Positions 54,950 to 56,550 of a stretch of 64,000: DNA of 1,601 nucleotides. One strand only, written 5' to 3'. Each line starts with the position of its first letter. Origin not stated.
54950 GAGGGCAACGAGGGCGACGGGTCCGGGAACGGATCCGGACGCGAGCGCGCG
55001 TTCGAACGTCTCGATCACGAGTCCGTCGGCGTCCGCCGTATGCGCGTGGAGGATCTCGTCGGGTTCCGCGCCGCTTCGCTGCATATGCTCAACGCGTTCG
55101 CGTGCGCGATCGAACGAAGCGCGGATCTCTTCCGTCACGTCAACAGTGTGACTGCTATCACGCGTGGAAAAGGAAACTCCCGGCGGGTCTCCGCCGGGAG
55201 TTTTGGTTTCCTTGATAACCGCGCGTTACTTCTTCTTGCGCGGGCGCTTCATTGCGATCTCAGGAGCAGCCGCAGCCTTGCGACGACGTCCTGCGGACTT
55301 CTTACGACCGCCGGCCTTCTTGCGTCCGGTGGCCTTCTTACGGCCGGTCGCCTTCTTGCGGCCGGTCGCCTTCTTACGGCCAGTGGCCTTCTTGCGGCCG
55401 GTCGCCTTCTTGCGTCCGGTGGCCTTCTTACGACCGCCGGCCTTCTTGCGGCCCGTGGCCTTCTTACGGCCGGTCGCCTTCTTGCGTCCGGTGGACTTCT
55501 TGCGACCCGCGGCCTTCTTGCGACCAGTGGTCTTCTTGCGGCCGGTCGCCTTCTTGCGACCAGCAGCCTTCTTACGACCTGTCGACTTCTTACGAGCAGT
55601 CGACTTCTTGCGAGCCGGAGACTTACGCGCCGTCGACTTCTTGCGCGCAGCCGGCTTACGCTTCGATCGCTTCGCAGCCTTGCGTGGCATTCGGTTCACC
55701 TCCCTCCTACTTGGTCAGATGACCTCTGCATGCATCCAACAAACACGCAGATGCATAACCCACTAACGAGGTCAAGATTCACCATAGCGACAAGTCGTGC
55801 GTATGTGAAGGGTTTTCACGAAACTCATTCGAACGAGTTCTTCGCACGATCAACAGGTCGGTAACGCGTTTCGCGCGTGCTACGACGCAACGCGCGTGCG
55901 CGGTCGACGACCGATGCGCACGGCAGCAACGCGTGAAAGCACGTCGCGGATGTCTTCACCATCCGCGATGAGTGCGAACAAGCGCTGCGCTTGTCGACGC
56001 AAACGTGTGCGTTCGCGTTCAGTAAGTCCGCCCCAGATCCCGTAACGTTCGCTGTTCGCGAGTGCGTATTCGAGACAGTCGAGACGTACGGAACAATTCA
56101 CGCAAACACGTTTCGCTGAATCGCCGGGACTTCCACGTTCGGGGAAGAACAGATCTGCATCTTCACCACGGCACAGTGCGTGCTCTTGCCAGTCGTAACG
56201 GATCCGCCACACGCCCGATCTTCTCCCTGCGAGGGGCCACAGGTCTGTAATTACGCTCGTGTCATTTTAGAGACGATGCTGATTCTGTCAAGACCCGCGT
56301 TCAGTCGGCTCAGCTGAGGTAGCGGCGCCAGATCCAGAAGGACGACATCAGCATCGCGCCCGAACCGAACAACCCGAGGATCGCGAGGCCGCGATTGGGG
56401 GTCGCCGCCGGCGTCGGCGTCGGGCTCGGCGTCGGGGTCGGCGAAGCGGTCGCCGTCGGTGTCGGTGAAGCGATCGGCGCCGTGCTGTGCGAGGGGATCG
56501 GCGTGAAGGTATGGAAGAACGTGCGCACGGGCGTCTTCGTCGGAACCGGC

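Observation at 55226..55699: Stand-alone 157-aa protein composed almost entirely of GRKKAT-type basic hexapeptide repeats, encoded by ~20 tandem 18-bp DNA repeats, between glnD and whiB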

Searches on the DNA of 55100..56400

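Call 27: search_rna_families(source=window, start=55100, end=56400, threshold=evalue, max_evalue=1)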
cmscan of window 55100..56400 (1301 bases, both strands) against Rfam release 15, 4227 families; matches with E-value up to 1: 3.
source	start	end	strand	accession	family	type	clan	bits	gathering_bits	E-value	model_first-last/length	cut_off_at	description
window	55538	55605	-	RF01676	P31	Gene; sRNA;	-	21.4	40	0.3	1-82/82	no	Pseudomonas sRNA P31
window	55296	55372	+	RF02631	Hrs13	Gene; sRNA;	-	19.4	52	0.061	1-82/82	no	Hfq-regulated sRNA 13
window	55176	55304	-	RF00627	P15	Gene;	-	19.3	70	0.24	1-119/119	no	Pseudomonas sRNA P15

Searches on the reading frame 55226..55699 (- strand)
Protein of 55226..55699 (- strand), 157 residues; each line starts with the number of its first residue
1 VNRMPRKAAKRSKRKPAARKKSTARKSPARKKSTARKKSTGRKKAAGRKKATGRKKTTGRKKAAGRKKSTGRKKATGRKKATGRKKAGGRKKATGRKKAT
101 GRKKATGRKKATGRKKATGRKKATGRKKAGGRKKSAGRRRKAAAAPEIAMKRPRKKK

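Call 7: search_protein_families(library=pfam, proteins=[window:55226-55690:-], max_evalue=0.01)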
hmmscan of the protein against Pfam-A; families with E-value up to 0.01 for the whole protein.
window:55226-55690:- (154 aa): 0 families

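Call 8: search_protein_families(library=ncbifam, proteins=[window:55226-55690:-], max_evalue=0.1)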
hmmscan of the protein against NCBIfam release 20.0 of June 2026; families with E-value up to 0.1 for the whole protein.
window:55226-55690:- (154 aa): 0 families

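Call 9: find_encoding_contigs(protein=window:55226-55690:-, flank=6000, max_places=6)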
Protein window:55226-55690:- (154 aa): no gene with exactly this product is on record in the collection.

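Call 10: find_homologous_proteins(query=window:55229-55690:-, max_evalue=0.001)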
Query window:55229-55690:- (154 aa): 4 proteins with E <= 0.001 among 8000 candidates.
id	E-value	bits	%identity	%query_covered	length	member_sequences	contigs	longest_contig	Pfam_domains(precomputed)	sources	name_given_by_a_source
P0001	1.4e-7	50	66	47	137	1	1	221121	-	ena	-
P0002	1.5e-7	50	68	49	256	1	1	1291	PF20106.5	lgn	-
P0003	3.7e-7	49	59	40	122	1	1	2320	-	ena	-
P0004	1.5e-6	46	65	46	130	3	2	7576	PF20106.5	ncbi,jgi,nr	ncbi:MAG TPA: DUF6496 domain-containing protein [Candidatus Elarobacter sp.]|jgi:hypothetical protei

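Call 12: find_encoding_contigs(protein=window:55226-55699:-, flank=6000, max_places=6)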
Protein window:55226-55699:- (157 aa): no gene with exactly this product is on record in the collection.

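Call 32: find_homologous_proteins(query=A5, max_evalue=0.001)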
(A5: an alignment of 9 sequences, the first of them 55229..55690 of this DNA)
Query A5 (9 sequences) (154 aa, profile of the alignment): 29 proteins with E <= 0.001 among 8000 candidates.
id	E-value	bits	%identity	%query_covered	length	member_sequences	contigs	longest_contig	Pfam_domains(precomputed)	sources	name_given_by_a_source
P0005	5.6e-7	48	-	-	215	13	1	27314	PF01978.26,PF03965.23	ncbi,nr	ncbi:MAG TPA: BlaI/MecI/CopY family transcriptional regulator, partial [Roseibacillus sp.]|nr:BlaI/M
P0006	1.1e-6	47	-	-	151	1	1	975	-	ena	-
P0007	1.1e-6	47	-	-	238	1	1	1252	PF01402.28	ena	-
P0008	4.6e-6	45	55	26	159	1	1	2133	-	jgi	jgi:hypothetical protein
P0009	1.0e-5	44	-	-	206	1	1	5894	PF03965.23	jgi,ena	-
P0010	1.1e-5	44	61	18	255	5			PF08940.18,PF07382.17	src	-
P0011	1.8e-5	43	-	-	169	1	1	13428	PF02201.24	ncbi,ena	-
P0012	1.9e-5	43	-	-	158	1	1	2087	PF02201.24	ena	-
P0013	2.3e-5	43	-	-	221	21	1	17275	PF03965.23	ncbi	-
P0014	2.4e-5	43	-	-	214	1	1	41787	PF01978.26,PF03965.23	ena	-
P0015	2.7e-5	42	45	42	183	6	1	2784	PF02201.24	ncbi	-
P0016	3.9e-5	42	-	-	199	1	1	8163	PF01978.26,PF03965.23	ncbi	ncbi:MAG: BlaI/MecI/CopY family transcriptional regulator, partial [Akkermansiaceae bacterium]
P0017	3.9e-5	42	51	30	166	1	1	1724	PF02201.24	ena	-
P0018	4.1e-5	42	47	35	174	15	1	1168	PF07382.17,PF02201.24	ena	-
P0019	8.9e-5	41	59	18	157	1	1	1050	PF02201.24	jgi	-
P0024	3.7e-4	39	64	14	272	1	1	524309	PF21157.3,PF01258.24,PF07382.17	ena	-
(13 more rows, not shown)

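Call 36: search_protein_families(library=pfam, proteins=[window:55229-55690:-], max_evalue=10)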
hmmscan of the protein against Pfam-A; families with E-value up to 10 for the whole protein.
window:55229-55690:- (154 aa): 1 family
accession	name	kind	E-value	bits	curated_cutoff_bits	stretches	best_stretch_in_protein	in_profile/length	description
PF20854.2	LED_rpt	-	0.34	11.1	59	2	41-80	134-173/176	LED repeat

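Call 40: predict_structure(protein=window:55229-55690:-)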
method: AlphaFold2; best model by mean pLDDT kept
length: 154 residues; sequences in the alignment: 1
mean_pLDDT: 64.9   pTM: 0.11
mean pLDDT of the five models: 64.9, 59.6, 58.7, 57.4, 54.7
residues with pLDDT >= 90: 0; 70-90: 39; 50-70: 109; < 50: 6
segments of 3 or more residues with pLDDT < 50: none
pLDDT, mean of each block of 10 residues (from residue 1): 71 75 72 68 68 65 64 65 61 63 65 65 58 54 60 66
secondary structure: DSSP gave nothing for this model
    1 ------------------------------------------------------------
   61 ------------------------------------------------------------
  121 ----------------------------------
elements in order:

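Call 41: search_protein_representatives(protein=window:55229-55690:-)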
Query: 154 residues. Proteins with E-value up to 0.001 (for the whole library): 99; up to 1e-10: 11; up to 1e-30: 1. The best 99 are listed.
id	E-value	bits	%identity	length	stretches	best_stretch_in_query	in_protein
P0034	1.1e-40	155.2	25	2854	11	16-131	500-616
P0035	2.2e-20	89.6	55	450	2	27-123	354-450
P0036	3.4e-20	89.0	28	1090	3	32-147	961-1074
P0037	4.7e-18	82.1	23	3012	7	35-128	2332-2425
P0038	9.9e-16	74.5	40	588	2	38-126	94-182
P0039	8.2e-15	71.6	54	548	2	29-133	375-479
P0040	8.3e-14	68.3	37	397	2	14-134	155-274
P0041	1.8e-13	67.3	41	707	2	6-131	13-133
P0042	3.9e-13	66.2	39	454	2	36-132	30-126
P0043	1.2e-12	64.5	21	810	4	30-134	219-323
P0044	7.8e-12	61.9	30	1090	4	42-124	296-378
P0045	1.1e-10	58.2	27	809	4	18-129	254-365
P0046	5.1e-10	56.1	29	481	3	43-139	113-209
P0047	5.9e-10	55.9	45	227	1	33-124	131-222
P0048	8.6e-10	55.4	44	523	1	38-123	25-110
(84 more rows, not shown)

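Call 68: search_solved_structures(query=window:55229-55690:-, max_evalue=1)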
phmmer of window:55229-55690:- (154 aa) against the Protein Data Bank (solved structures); distinct sequences matched with E-value up to 1: 0.

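Call 69: search_protein_families(library=phrogs, proteins=[window:55229-55690:-], max_evalue=0.1)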
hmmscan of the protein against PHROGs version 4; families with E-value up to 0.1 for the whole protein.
window:55229-55690:- (154 aa): 4 families
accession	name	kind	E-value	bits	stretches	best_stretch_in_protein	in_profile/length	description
phrog_36982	-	unknown function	8.5e-06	24.9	1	35-134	406-502/944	-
phrog_28263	-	tail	5.1e-05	21.7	1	36-124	623-711/1400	tail fiber protein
phrog_3420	-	unknown function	0.0032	16.1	1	38-128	231-319/929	-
phrog_29268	-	unknown function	0.0069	15.6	1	41-129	427-515/653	-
